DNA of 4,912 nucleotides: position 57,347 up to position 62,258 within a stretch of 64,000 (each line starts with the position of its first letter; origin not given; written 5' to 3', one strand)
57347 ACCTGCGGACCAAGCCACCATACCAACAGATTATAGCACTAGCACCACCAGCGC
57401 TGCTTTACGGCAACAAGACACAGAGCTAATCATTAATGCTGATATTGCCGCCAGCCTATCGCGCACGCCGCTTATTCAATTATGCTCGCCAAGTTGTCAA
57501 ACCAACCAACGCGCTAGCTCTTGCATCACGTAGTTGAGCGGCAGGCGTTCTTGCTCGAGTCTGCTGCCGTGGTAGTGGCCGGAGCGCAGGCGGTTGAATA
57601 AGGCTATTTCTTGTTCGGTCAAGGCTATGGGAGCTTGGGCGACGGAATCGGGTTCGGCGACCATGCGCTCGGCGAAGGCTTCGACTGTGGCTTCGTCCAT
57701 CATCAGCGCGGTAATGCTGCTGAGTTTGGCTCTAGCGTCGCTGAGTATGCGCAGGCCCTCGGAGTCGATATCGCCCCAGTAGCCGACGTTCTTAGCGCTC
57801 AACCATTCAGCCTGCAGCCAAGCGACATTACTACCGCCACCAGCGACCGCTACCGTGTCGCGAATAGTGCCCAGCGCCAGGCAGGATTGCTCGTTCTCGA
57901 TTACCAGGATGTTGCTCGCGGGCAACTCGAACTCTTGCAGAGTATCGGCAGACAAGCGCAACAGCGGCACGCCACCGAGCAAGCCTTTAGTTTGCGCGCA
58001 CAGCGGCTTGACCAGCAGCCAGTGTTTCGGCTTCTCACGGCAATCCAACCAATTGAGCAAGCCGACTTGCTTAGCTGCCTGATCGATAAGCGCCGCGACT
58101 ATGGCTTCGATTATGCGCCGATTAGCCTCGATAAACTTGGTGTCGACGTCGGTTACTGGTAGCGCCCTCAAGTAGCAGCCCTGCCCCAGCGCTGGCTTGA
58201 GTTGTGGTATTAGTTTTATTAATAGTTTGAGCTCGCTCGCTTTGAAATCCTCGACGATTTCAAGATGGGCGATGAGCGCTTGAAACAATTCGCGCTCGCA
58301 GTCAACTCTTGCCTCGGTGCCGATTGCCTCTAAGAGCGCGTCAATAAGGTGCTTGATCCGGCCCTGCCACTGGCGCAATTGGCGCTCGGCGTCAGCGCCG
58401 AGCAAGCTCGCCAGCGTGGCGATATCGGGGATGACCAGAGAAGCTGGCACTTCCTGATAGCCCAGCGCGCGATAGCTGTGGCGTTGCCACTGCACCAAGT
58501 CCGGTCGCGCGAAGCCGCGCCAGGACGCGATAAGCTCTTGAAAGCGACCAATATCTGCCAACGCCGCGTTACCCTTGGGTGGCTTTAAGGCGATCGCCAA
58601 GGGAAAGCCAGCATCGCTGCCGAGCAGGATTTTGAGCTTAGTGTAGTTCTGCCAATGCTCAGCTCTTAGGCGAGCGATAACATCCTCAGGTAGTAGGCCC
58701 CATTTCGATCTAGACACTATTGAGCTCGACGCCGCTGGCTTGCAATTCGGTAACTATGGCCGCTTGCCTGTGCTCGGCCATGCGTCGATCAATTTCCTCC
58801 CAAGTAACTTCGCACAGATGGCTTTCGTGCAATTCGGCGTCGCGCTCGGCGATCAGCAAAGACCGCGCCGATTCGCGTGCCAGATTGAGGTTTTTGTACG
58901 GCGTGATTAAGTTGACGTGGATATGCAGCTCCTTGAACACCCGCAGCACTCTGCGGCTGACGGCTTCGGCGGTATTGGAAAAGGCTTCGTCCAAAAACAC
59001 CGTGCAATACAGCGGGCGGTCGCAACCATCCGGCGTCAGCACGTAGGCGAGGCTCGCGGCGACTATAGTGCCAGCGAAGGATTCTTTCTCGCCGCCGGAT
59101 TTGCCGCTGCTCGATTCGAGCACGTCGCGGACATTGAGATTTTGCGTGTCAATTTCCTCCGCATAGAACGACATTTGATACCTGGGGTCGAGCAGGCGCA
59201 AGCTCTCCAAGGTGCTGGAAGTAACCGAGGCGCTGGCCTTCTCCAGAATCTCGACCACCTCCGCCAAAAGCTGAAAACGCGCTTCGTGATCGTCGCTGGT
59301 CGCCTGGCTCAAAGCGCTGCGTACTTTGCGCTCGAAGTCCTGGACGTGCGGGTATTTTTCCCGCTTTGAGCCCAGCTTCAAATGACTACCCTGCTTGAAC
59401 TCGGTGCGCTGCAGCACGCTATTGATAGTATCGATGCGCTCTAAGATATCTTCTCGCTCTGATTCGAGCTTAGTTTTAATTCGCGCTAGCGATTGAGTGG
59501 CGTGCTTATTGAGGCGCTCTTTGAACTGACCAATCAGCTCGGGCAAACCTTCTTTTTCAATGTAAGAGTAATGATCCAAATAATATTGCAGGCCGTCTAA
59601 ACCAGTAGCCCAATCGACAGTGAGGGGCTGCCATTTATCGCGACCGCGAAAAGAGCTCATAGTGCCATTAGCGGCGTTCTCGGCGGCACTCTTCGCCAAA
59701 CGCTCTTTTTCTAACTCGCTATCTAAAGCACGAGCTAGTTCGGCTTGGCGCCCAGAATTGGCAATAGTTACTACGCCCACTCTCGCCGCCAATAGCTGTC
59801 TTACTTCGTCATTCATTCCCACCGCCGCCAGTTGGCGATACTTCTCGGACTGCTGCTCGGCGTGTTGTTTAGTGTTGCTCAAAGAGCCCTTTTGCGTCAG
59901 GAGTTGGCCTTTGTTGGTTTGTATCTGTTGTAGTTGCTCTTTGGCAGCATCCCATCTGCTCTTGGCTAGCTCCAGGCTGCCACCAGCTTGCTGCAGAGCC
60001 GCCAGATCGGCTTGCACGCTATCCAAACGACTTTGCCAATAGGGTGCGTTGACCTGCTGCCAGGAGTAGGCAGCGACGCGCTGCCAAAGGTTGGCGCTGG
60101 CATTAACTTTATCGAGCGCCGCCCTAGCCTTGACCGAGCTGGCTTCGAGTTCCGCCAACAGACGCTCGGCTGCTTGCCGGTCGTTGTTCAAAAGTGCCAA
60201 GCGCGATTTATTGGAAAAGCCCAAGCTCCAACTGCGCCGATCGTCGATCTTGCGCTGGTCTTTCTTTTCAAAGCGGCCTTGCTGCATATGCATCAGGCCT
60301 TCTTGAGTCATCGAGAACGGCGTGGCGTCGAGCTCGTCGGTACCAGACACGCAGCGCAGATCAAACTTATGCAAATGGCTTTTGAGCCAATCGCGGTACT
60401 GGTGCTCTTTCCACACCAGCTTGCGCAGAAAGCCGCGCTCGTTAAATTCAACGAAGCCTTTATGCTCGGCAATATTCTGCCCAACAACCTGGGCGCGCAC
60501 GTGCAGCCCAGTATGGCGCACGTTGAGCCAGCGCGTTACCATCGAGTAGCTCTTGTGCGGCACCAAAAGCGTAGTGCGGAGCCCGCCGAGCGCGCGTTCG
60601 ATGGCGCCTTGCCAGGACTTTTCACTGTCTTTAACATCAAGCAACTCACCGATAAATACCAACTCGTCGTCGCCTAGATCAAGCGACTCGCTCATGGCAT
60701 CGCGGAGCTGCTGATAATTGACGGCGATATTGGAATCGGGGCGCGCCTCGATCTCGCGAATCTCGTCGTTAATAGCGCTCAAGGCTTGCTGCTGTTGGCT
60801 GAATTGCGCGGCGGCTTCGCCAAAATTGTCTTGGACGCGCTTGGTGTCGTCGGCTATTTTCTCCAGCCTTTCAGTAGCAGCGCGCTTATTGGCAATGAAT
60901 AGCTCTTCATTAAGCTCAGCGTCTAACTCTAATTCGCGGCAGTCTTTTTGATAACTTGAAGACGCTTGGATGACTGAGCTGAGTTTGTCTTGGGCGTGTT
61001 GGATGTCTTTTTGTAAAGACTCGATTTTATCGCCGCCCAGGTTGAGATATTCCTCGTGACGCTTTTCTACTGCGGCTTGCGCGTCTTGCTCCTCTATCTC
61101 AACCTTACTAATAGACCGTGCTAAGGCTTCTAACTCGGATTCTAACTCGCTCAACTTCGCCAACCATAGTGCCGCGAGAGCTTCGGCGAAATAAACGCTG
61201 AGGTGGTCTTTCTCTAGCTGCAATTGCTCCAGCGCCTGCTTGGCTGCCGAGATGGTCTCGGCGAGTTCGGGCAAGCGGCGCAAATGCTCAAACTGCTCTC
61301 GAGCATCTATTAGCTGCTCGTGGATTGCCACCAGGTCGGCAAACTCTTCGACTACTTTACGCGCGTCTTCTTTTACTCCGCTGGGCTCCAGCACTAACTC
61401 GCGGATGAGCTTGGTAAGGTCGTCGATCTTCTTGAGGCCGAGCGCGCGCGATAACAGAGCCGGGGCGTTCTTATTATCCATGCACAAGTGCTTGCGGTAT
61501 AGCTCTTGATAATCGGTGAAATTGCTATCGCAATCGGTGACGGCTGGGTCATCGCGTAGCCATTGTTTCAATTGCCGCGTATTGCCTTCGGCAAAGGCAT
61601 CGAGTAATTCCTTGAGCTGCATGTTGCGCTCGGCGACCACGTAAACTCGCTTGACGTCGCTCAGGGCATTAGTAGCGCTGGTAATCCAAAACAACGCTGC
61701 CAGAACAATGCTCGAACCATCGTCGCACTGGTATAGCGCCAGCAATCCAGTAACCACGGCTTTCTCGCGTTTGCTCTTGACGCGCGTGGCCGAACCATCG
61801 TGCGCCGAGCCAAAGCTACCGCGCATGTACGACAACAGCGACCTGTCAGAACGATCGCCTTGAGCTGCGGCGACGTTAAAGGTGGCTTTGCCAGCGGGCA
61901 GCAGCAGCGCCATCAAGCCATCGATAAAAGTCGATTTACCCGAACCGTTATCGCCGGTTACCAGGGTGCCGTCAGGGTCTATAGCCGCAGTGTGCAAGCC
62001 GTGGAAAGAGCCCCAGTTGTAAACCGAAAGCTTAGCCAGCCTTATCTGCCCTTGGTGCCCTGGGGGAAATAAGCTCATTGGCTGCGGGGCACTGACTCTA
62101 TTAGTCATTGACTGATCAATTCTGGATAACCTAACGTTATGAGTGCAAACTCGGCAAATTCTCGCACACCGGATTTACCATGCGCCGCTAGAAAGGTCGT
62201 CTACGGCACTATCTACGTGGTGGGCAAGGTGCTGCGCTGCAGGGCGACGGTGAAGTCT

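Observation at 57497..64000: Wadjet (JetABCD) SMC-like anti-plasmid system interrupted by an Rpn-family PD-(D/E)XK nuclease gene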

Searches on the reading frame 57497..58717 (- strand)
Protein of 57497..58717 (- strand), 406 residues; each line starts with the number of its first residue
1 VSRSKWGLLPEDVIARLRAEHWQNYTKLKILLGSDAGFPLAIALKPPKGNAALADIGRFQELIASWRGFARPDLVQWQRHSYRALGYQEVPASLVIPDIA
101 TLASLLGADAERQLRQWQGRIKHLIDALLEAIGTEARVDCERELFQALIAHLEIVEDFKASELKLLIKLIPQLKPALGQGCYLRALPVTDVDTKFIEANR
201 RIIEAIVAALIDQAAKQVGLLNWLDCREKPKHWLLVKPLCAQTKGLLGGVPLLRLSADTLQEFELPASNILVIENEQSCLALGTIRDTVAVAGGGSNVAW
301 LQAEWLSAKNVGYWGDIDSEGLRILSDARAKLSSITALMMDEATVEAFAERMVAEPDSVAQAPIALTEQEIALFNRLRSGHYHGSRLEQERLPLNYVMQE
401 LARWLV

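Call 3: search_protein_families(library=pfam, proteins=[window:57497-58717:-], max_evalue=0.01)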
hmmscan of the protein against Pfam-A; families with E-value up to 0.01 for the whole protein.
window:57497-58717:- (406 aa): 2 families
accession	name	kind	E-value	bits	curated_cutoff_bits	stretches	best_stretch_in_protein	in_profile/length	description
PF09983.15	JetD_C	-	1.9e-42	145.1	22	1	228-401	3-179/179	Wadjet protein JetD, C-terminal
PF11795.13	DUF3322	-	7.5e-38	130.9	22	1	10-207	1-189/190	Uncharacterized protein conserved in bacteria N-term (DUF3322)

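Call 4: search_protein_families(library=padloc, proteins=[window:57497-58717:-], max_evalue=0.01)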
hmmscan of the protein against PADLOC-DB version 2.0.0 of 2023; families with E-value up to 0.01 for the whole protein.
window:57497-58717:- (406 aa): 12 families
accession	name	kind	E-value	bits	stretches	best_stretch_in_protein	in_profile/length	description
PDLC00523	JetD1|JetD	-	7.4e-160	530.3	1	3-405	4-394/398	DUF2220; DUF3322; DUF2399 domain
PDLC00530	JetD1|JetD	-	3.3e-79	265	1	9-403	7-385/391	DUF2220; DUF3322; DUF2399 domain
PDLC00532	JetD1|JetD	-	1.4e-64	216.2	1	10-405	4-379/383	DUF2220; DUF3322; DUF2399 domain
PDLC00522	JetD1|JetD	-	1.3e-45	154.2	1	74-403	66-378/382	DUF2220; DUF3322; DUF2399 domain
PDLC00520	JetD1|JetD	-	1.5e-25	88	1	35-402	29-383/398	DUF2220; DUF3322; DUF2399 domain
PDLC00533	JetD1|JetD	-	1.8e-07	28.5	1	240-392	240-405/409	DUF2220; DUF3322; DUF2399 domain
PDLC00594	JetD3|JetD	-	5.2e-06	24.1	1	267-335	190-267/345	DUF2239; DUF2220 domain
PDLC00527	JetD1|JetD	-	0.00011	19.4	1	296-337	278-322/387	DUF2220; DUF3322; DUF2399 domain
PDLC00521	JetD1|JetD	-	0.0016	15.6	1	313-392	308-383/395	DUF2220; DUF3322; DUF2399 domain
PDLC00529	JetD1|JetD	-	0.0019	15.4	1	192-329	173-323/394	DUF2220; DUF3322; DUF2399 domain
PDLC00592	JetD3|JetD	-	0.0027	15.1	1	308-336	241-269/346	DUF2239; DUF2220 domain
PDLC00531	JetD1|JetD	-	0.0043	14.6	1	308-339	144-175/234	DUF2220; DUF3322; DUF2399 domain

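Call 5: search_protein_families(library=ncbifam, proteins=[window:57497-58717:-], max_evalue=0.01)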
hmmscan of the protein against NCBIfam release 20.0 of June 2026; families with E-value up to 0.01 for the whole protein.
window:57497-58717:- (406 aa): 0 families

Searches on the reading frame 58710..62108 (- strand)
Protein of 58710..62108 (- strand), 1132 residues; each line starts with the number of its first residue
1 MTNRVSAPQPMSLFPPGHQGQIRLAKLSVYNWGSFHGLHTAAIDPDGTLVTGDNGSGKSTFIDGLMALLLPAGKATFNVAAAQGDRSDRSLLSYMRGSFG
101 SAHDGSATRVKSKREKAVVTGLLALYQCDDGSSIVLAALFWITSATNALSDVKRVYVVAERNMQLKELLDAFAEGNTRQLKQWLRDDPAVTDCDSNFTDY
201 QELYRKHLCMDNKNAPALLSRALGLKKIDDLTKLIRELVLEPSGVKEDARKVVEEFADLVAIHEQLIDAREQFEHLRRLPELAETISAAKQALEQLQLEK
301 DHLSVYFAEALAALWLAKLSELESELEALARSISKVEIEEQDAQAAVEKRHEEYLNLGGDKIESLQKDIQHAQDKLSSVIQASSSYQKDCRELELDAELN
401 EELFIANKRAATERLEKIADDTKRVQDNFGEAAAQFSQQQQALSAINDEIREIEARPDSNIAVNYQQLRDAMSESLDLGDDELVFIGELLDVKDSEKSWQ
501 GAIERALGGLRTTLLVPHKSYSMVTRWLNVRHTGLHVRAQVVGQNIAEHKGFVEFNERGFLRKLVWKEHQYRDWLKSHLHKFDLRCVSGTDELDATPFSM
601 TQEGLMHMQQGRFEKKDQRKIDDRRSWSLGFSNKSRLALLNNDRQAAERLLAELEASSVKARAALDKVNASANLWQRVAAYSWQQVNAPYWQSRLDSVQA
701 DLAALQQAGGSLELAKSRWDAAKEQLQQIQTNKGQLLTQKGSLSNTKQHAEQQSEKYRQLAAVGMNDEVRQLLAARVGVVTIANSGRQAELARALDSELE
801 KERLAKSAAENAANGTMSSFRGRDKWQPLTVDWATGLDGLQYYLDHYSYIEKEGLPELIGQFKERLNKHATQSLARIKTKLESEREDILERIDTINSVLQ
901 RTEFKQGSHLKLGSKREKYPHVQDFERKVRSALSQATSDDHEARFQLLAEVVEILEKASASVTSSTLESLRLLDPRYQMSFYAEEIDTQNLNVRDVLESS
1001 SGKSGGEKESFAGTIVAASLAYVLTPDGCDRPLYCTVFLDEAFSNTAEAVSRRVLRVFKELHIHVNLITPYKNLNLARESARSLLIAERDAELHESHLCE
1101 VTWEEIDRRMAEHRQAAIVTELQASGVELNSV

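Call 3: search_protein_families(library=pfam, proteins=[window:58710-62108:-], max_evalue=0.01)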
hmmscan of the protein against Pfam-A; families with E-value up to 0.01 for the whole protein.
window:58710-62108:- (1132 aa): 5 families
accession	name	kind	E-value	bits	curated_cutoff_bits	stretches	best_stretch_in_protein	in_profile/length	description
PF13555.12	AAA_29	-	5.4e-23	81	27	1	24-83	1-60/61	P-loop containing region of AAA domain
PF13558.12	SbcC_Walker_B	-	1.9e-17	63.7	27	1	971-1059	2-89/90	SbcC/RAD50-like, Walker B motif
PF13175.12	AAA_15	-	0.00034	20.8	32.1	1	24-462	3-265/374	AAA ATPase domain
PF02463.25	SMC_N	-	0.0005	20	40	1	24-65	2-44/220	RecF/RecN/SMC N terminal domain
PF13304.12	AAA_21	-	0.0093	16.5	27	0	48-65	2-19/304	AAA domain, putative AbiEii toxin, Type IV TA system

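Call 4: search_protein_families(library=padloc, proteins=[window:58710-62108:-], max_evalue=0.01)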
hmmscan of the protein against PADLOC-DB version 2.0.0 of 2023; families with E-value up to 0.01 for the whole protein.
window:58710-62108:- (1132 aa): 23 families
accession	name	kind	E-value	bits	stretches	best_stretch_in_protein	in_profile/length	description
PDLC00511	JetC1|JetC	-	0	1515.5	1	18-1116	12-1099/1108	DUF3584 domain; MukB-like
PDLC00518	JetC1|JetC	-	3.5e-218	725.2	1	18-1112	12-1108/1112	DUF3584 domain; MukB-like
PDLC00512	JetC1|JetC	-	5.5e-187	622.1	1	22-1114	18-1121/1123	DUF3584 domain; MukB-like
PDLC00517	JetC1|JetC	-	1.6e-126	422.1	1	20-1054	18-1065/1119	DUF3584 domain; MukB-like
PDLC00514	JetC1|JetC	-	1.3e-69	233.2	1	19-1065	5-1057/1117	DUF3584 domain; MukB-like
PDLC00509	JetC1|JetC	-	3e-64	215.7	2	27-781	18-782/1158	DUF3584 domain; MukB-like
PDLC00519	JetC1|JetC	-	2.6e-47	159.7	1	23-1089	3-1076/1097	DUF3584 domain; MukB-like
PDLC00505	JetC1|JetC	-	7.8e-24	81.8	1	24-906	9-886/1118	DUF3584 domain; MukB-like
PDLC00513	JetC1|JetC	-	7.1e-21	72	1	43-961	22-967/1140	DUF3584 domain; MukB-like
PDLC00503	JetC1|JetC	-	1.8e-17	60.8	1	47-473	24-460/1146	DUF3584 domain; MukB-like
PDLC00507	JetC1|JetC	-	4.2e-10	36.6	2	23-297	2-294/1215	DUF3584 domain; MukB-like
PDLC04140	mad8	-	1.2e-08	32.8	1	48-284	30-221/314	mads_8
PDLC03859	LmuB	-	1.2e-07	29.3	1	22-63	3-42/611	-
PDLC04135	mad3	-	8.2e-06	23.6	1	23-240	1-213/374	mads_3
PDLC02979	AriA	-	9e-06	23.7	0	24-69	3-47/373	-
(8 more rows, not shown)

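Call 5: search_protein_families(library=ncbifam, proteins=[window:58710-62108:-], max_evalue=0.01)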
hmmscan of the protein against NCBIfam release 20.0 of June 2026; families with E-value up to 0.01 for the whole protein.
window:58710-62108:- (1132 aa): 3 families
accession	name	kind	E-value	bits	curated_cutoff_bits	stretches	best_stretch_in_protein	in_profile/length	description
TIGR02169.1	SMC_prok_A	equivalog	5.8e-07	27.6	729.4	1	226-462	710-953/1165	chromosome segregation protein SMC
NF045487.1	ASRP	equivalog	0.0037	15.9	300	1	33-84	3-52/593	archaea-specific SMC-related protein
TIGR04521.1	ECF_ATPase_2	equivalog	0.0082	15.3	330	0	49-78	35-65/279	energy-coupling factor transporter ATPase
